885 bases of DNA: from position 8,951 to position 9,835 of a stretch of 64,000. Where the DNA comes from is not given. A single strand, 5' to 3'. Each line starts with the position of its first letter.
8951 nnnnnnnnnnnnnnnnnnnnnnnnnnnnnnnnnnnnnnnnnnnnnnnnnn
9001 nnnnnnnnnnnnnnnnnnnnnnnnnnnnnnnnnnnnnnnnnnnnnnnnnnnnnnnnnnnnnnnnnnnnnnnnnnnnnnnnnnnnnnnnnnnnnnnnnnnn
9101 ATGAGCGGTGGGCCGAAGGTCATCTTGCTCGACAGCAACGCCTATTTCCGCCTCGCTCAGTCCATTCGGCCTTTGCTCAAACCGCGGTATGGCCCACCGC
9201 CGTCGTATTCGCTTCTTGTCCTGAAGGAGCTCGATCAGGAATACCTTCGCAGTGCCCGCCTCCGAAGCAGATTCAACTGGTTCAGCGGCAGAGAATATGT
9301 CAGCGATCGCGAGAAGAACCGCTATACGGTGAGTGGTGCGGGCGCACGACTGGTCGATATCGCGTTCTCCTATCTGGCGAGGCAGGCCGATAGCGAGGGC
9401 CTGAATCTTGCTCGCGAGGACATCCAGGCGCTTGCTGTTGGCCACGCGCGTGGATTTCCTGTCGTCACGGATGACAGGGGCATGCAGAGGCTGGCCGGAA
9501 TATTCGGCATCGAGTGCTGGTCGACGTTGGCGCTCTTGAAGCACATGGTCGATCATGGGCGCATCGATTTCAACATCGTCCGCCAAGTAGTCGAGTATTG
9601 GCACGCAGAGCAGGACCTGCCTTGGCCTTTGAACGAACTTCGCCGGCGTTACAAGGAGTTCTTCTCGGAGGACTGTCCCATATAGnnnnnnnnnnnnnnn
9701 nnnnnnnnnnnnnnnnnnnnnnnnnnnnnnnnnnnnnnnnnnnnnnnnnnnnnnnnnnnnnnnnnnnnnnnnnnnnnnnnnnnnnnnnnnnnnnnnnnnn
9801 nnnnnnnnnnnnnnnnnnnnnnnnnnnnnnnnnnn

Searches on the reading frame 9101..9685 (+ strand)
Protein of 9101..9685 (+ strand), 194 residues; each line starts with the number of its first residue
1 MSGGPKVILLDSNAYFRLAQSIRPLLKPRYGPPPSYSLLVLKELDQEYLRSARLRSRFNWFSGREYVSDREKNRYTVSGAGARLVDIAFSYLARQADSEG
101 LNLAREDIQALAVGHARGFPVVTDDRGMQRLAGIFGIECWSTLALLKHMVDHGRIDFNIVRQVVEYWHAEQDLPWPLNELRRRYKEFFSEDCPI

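Call 3: search_protein_families(library=pfam, proteins=[window:9101-9685:+], max_evalue=0.1)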
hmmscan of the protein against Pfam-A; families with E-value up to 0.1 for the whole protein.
window:9101-9685:+ (194 aa): 0 families

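Call 4: search_protein_families(library=padloc, proteins=[window:9101-9685:+], max_evalue=0.1)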
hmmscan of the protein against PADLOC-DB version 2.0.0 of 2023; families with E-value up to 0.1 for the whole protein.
window:9101-9685:+ (194 aa): 0 families

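Call 5: find_homologous_proteins(query=window:9101-9685:+)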
Query window:9101-9685:+ (194 aa): 236 proteins with E <= 0.001 among 399 candidates; the best 120 are listed.
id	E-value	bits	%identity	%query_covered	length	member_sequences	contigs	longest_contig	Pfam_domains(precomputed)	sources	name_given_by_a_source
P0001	2.1e-127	440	100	100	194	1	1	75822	-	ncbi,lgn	-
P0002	7.4e-64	233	56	100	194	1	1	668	-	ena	-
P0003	1.6e-63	232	56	100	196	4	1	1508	-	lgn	-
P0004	2.1e-63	231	58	99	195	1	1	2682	-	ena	-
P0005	6.3e-63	230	55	100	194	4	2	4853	-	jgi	jgi:hypothetical protein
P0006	7.0e-63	230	55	100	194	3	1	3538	-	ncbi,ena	-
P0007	2.3e-62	228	55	100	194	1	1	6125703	-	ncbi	-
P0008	2.5e-62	228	56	100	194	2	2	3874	-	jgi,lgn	-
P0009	8.4e-62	226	55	100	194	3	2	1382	-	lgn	-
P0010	1.4e-60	222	55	100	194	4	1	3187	-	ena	-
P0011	2.1e-60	222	55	100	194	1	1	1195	-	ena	-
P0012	2.9e-60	221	54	100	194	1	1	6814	-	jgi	jgi:hypothetical protein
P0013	6.1e-60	220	53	100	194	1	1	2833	-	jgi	jgi:hypothetical protein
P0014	8.4e-60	220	55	100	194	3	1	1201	-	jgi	jgi:hypothetical protein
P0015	1.1e-59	219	57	98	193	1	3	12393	-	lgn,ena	-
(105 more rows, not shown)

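Call 11: find_related_loci(query=A1, collection=genome_contigs, flank=10000)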
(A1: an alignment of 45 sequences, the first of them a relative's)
Query A1 (194 aa) in genome_contigs; peptide patterns used: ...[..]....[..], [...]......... (x = any residue, [..] = any of these).
200 stretches matched a pattern; 151 encode a relative of the query (tblastn E <= 1e-3); the best 80 are kept; 80 distinct loci.
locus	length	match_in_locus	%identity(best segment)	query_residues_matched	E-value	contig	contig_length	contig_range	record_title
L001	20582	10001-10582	55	1-194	1e-69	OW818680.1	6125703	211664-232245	metagenome genome assembly, chromosome: 1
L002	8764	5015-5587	57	4-194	1e-64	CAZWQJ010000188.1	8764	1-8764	MAG TPA_asm: uncultured Victivallales bacterium isolate SRP272421_co1_443 genome assembly, contig: NODE_28167_length_876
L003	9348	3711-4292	52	1-194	3e-63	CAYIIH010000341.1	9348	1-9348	MAG TPA_asm: uncultured Verrucomicrobiota bacterium isolate ERP119705_co20_532 genome assembly, contig: NODE_9277_length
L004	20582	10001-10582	51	1-194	3e-63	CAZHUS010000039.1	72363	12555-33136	MAG TPA_asm: uncultured Verrucomicrobiota bacterium isolate binchicken_co16_315 genome assembly, contig: NODE_626_length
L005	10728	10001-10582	53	1-194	9e-63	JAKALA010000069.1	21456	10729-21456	MAG: bacterium isolate WY5.bin105 NODE_3806_length_21456_cov_2.297857, whole genome shotgun sequence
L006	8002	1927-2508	54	1-194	3e-60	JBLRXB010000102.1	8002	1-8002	MAG: Kiritimatiellia bacterium isolate TamC05-26 NODE_102_length_8002_cov_3.224984, whole genome shotgun sequence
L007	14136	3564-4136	53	4-194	4e-60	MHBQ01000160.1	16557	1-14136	MAG: Lentisphaerae bacterium RIFOXYC12_FULL_60_16 rifoxyc3_full_scaffold_643, whole genome shotgun sequence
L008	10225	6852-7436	51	1-194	9e-59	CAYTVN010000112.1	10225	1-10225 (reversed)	MAG TPA_asm: uncultured Verrucomicrobiota bacterium isolate SRP173033_co1_159 genome assembly, contig: NODE_15337_length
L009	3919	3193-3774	51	1-194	8e-59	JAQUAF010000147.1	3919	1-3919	MAG: Verrucomicrobiia bacterium isolate STC_78 NODE_75598_length_3919_cov_12.296941_Sandtown_C, whole genome shotgun seq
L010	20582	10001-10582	49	1-194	8e-58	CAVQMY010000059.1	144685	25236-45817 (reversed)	MAG: uncultured Verrucomicrobiae bacterium isolate MFD00082.bin.2.52 genome assembly, contig: contig_4491, whole genome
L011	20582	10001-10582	49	1-194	7e-58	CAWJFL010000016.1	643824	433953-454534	MAG: uncultured Verrucomicrobiae bacterium isolate MFD09222.bin.2.60 genome assembly, contig: contig_67827, whole genome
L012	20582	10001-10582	53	1-193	3e-56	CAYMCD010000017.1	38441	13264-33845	MAG TPA_asm: uncultured Verrucomicrobiota bacterium isolate binchicken_co16_330 genome assembly, contig: NODE_1756_lengt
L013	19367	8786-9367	48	1-194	1e-56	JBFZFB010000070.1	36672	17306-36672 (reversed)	MAG: Lentisphaerota bacterium isolate PPR_0604 PPR_0604.fa_k121_97551, whole genome shotgun sequence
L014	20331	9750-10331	47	1-194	3e-56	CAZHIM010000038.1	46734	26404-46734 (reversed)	MAG TPA_asm: uncultured Bifidobacteriaceae bacterium isolate binchicken_co3_346 genome assembly, contig: NODE_2226_lengt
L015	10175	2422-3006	47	1-194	2e-54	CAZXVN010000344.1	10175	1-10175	MAG TPA_asm: uncultured Lentisphaeraceae bacterium isolate binchicken_co18_76 genome assembly, contig: k141_1984213, who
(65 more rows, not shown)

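Call 16: find_encoding_contigs(protein=P0001, flank=10000, max_places=3)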
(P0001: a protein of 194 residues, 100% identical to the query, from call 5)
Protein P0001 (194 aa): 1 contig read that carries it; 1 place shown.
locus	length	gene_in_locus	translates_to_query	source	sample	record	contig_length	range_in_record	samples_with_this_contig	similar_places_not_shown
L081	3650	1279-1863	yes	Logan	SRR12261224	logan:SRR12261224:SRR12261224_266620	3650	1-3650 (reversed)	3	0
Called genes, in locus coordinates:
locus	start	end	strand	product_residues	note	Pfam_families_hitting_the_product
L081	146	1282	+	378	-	PF01381:HTH_3, PF13560:HTH_31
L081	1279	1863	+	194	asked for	-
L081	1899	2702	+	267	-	PF20613:HipA_2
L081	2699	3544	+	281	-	PF11236:DUF3037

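Call 37: predict_structure(alignment_id=A1)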
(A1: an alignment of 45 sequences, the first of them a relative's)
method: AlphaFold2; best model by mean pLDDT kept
length: 194 residues; sequences in the alignment: 45
mean_pLDDT: 94.2   pTM: 0.89
mean pLDDT of the five models: 94.2, 93.6, 93.3, 93.1, 92.6
residues with pLDDT >= 90: 181; 70-90: 10; 50-70: 1; < 50: 2
segments of 3 or more residues with pLDDT < 50: none
pLDDT, mean of each block of 10 residues (from residue 1): 81 94 94 94 91 91 94 90 96 97 95 97 97 97 98 97 96 95 97 97
secondary structure, 60 per line:
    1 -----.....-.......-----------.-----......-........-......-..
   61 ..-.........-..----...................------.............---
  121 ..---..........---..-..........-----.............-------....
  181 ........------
elements in order: E6-10 H12-18 E36-41 H43-50 H52-57 H59-62 H64-72 H80-98 H105-117 H126-135 H142-151 H157-169 H177-188

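Call 41: fold_search(model_id=the predicted structure, library=pdb)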
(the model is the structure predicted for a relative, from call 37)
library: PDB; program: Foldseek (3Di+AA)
matches with E <= 10: 455; with E <= 0.001: 9
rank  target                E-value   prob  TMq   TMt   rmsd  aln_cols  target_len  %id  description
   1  1y82_B                1.9e-04  1.00  0.53  0.67   3.9       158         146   18  Conserved hypothetical protein Pfu-367848-001 from Pyrococcus furiosus (released 2005-01-25)
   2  2h1c_A                2.2e-04  1.00  0.45  0.59   4.9       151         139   14  Crystal Structure of FitAcB from Neisseria gonorrhoeae (released 2006-09-26)
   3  5ecw_A                4.0e-04  1.00  0.46  0.62   4.6       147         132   17  Structure of the Shigella flexneri VapC mutant D7A (released 2016-02-17)
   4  5sv2                  5.4e-04  1.00  0.48  0.64   4.4       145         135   20  Toxin VapC21 from Mycobacterium tuberculosis (released 2016-09-14)
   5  7og5_A                6.1e-04  1.00  0.42  0.51   8.4       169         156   15  RNA-free Ribonuclease P from Halorhodospira halophila (released 2021-07-07)
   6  3dbo_B                6.8e-04  1.00  0.42  0.61   5.3       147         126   18  Crystal structure of a member of the VapBC family of toxin-antitoxin systems, VapBC-5, from Mycobacterium tuberculosis (released 2008-07-15)
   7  7og5_B                6.8e-04  1.00  0.40  0.48   8.4       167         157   17  RNA-free Ribonuclease P from Halorhodospira halophila (released 2021-07-07)
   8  1y82_A                8.1e-04  1.00  0.50  0.63   7.1       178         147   16  Conserved hypothetical protein Pfu-367848-001 from Pyrococcus furiosus (released 2005-01-25)
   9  5ed0_A                8.6e-04  1.00  0.45  0.61   4.7       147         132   18  Structure of the Shigella flexneri VapC mutant D7N (released 2016-02-17)
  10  3h87_A                1.2e-03  1.00  0.47  0.64   4.4       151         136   13  Rv0301 Rv0300 Toxin Antitoxin Complex from Mycobacterium tuberculosis (released 2009-05-05)
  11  5ecw_B                1.4e-03  1.00  0.44  0.64   4.2       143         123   17  Structure of the Shigella flexneri VapC mutant D7A (released 2016-02-17)
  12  6nkl_A                1.4e-03  1.00  0.45  0.62   4.9       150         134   11  2.2 A resolution structure of VapBC-1 from nontypeable Haemophilus influenzae (released 2019-04-10)
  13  2lcq_MODEL_1_A        1.6e-03  1.00  0.40  0.47   5.9       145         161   14  Solution structure of the endonuclease Nob1 from P.horikoshii (released 2011-12-14)
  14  3zvk_B                1.7e-03  1.00  0.46  0.63   4.3       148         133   12  Crystal structure of VapBC2 from Rickettsia felis bound to a DNA fragment from their promoter (released 2011-12-14)
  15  1ye5_B                1.7e-03  1.00  0.47  0.60   5.2       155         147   15  Crystal structure of hypothetical protein of unknown function from pyrococcus horikoshii OT3 (released 2005-05-17)
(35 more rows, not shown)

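Call 47: search_protein_families(library=ncbifam, proteins=[window:9101-9685:+], max_evalue=0.01)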
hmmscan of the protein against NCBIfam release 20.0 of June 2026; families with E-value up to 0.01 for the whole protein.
window:9101-9685:+ (194 aa): 0 families

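Call 60: search_protein_families(library=pfam, alignment_id=A4, max_evalue=0.00001)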
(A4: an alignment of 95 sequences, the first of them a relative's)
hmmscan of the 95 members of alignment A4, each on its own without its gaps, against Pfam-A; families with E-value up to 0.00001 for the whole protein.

A. member 1, L002:5953-6687:- (244 aa): 0 families

B. families by the number of members that match (of 95 scanned): 106 families (the first 25 are shown)
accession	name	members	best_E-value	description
PF04851.21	ResIII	6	3e-37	Type III restriction enzyme, res subunit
PF00270.35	DEAD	6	8.6e-26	DEAD/DEAH box helicase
PF00271.37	Helicase_C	5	8.9e-23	Helicase conserved C-terminal domain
PF02384.22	N6_Mtase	4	3.8e-74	N-6 DNA Methylase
PF18766.7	SWI2_SNF2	4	6.1e-67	SWI2/SNF2 ATPase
PF12161.14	HsdM_N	4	8.1e-12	HsdM N-terminal domain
PF04313.20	HSDR_N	3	7.8e-33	Type I restriction enzyme R protein N terminus (HSDR_N)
PF13245.12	AAA_19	3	1.1e-21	AAA domain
PF02696.19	SelO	2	3.4e-126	Protein adenylyltransferase SelO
PF01134.28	GIDA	2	9.7e-99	Glucose inhibited division protein A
PF01171.26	ATP_bind_3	2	1.7e-52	PP-loop family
PF01555.25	N6_N4_Mtase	2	6.5e-47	DNA methylase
PF00589.27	Phage_integrase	2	9.6e-46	Phage integrase family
PF00580.27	UvrD-helicase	2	6.9e-41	UvrD/REP helicase N-terminal domain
PF04055.27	Radical_SAM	2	5.7e-36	Radical SAM superfamily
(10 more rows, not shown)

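Call 61: search_protein_families(library=padloc, alignment_id=A4, max_evalue=1e-10)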
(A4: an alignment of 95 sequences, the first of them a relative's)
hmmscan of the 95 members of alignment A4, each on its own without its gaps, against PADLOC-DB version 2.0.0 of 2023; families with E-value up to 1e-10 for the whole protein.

A. member 1, L002:5953-6687:- (244 aa): 0 families

B. families by the number of members that match (of 95 scanned): 237 families (the first 25 are shown)
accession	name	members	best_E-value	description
PDLC03019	MTase_I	5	3e-78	Type I methyltransferase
PDLC03035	MTase_I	4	3e-269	Type I methyltransferase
PDLC03026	MTase_I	4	4.8e-197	Type I methyltransferase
PDLC03021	MTase_I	4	2.8e-156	Type I methyltransferase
PDLC03025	MTase_I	4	1.1e-106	Type I methyltransferase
PDLC03036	MTase_I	4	7.3e-75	Type I methyltransferase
PDLC03240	MTase_II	4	1.3e-70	Type II methyltransferase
PDLC04134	mad2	4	6e-55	mads_2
PDLC03031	MTase_I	4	8.5e-48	Type I methyltransferase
PDLC03022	MTase_I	4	1e-41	Type I methyltransferase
PDLC03027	MTase_I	4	1.7e-38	Type I methyltransferase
PDLC03032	MTase_I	4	5.3e-31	Type I methyltransferase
PDLC03039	MTase_I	4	1.1e-30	Type I methyltransferase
PDLC03029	MTase_I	4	1.7e-29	Type I methyltransferase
PDLC03038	MTase_I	4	4.4e-29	Type I methyltransferase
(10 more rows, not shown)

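Call 66: search_protein_families(library=pfam, alignment_id=A1, max_evalue=0.01)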
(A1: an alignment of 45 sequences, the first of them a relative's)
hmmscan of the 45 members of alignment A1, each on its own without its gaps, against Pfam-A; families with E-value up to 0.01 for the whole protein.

A. member 1, P0001 (194 aa): 0 families

B. families by the number of members that match (of 45 scanned): 1 family
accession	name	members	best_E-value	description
PF01850.27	PIN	7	3.6e-07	PIN domain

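Call 67: search_dna_similar(query=window:9101-9685:+, collection=plasmids, mode=protein, max_rows=15)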
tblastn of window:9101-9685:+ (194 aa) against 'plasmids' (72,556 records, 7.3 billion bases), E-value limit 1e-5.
Records with a match: 3; places in all: 3; records where one place covers at least 80% of the query: 1.
Best place of each record, by identity: <60% 3.
By first word of the organism name: Vibrio 2; Escherichia 1.
By predicted mobility (MOB-suite, as given by PLSDB): conjugative 3.
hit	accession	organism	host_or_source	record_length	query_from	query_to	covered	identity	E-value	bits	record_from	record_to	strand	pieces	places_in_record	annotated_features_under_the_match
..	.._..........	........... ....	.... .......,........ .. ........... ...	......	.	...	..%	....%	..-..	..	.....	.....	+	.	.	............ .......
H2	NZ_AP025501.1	Vibrio lentus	-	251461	108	190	43%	37.6%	1e-6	55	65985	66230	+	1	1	hypothetical protein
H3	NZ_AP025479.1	Vibrio crassostreae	-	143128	108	190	43%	36.5%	6e-6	53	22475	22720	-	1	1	hypothetical protein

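Call 68: search_dna_similar(query=window:9101-9685:+, collection=phages, mode=protein, max_rows=10)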
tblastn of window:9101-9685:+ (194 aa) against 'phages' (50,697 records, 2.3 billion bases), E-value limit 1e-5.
No match.

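Call 69: get_annotated_region(hit=H1, flank=5000)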
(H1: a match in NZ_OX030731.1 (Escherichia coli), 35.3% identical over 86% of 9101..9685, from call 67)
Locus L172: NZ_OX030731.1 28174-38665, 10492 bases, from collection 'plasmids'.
description: Escherichia coli isolate 68 plasmid P3, complete sequence
organism: Escherichia coli (NCBI taxid 562)
taxonomy: Bacteria; Pseudomonadota; Gammaproteobacteria; Enterobacterales; Enterobacteriaceae; Escherichia; Escherichia coli
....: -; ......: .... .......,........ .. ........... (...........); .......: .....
typing (MOB-suite, as given by PLSDB): conjugative; replicon IncFIA,IncFIC; relaxase MOBF; mating-pair formation MPF_F
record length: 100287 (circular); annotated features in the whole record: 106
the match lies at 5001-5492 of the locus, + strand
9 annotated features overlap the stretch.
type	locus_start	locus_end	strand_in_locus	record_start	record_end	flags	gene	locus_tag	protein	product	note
CDS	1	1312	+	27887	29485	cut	-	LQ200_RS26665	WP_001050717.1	tyrosine-type recombinase/integrase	-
CDS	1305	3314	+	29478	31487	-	-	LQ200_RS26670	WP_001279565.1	hypothetical protein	-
CDS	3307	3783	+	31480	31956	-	-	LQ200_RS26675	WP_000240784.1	hypothetical protein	-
CDS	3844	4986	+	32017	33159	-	-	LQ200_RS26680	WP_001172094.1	helix-turn-helix domain-containing protein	-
CDS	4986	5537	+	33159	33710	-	-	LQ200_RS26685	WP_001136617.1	hypothetical protein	-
CDS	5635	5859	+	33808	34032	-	-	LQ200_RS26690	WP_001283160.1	helix-turn-helix domain-containing protein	-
CDS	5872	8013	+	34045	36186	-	-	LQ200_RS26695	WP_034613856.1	N-6 DNA methylase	GO:0006306 - DNA methylation [Evidence IEA]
CDS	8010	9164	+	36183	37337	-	-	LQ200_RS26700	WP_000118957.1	restriction endonuclease subunit S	GO:0006304 - DNA modification [Evidence IEA]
CDS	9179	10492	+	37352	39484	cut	-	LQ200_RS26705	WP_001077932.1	RecQ family ATP-dependent DNA helicase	GO:0006310 - DNA recombination [Evidence IEA]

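Call 79: find_related_loci(query=A1, collection=viral_contigs, flank=6000)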
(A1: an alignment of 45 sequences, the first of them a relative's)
Query A1 (194 aa) in viral_contigs; peptide patterns used: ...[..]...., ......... (x = any residue, [..] = any of these).
18 stretches matched a pattern, but none encodes a relative of the query by tblastn (E <= 1e-3).
